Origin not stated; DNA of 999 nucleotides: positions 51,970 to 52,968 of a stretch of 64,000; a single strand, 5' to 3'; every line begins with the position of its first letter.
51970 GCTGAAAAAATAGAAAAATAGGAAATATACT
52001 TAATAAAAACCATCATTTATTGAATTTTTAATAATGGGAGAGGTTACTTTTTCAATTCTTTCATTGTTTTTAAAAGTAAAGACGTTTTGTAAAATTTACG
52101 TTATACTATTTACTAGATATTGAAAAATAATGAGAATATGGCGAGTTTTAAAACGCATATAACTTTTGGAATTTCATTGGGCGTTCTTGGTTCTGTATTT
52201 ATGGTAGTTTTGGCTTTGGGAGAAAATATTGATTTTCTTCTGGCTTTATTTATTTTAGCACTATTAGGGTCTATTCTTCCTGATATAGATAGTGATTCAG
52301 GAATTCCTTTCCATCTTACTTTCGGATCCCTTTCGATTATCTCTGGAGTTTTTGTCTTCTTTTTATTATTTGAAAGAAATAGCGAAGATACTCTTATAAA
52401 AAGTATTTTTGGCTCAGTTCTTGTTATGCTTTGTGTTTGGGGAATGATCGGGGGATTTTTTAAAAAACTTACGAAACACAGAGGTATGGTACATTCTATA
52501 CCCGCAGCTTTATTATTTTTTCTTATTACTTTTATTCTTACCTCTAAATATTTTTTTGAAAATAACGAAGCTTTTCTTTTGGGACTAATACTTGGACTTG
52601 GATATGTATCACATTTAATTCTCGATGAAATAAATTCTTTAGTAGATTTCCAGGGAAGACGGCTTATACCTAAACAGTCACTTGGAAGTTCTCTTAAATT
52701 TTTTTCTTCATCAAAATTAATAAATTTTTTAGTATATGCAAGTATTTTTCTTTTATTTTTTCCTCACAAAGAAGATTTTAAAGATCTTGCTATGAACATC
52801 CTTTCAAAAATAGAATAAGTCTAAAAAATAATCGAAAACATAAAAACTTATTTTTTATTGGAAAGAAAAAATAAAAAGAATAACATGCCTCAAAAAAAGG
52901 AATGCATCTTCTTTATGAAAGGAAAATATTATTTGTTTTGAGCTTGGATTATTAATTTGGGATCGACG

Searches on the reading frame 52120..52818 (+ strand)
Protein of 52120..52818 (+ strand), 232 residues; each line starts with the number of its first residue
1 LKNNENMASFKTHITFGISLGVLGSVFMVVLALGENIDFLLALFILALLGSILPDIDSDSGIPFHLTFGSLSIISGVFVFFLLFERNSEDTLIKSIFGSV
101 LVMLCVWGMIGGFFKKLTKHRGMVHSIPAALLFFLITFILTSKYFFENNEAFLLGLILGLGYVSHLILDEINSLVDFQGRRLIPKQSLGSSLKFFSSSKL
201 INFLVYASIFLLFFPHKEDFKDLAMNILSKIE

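Call 26: search_protein_families(library=pfam, proteins=[window:52120-52818:+], max_evalue=0.001)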
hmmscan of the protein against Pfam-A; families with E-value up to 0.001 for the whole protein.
window:52120-52818:+ (232 aa): 1 family
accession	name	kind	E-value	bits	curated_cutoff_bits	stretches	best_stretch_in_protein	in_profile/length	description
PF04307.19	YdjM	-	8.3e-17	61.7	29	1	7-203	1-139/176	YdjM inner membrane protein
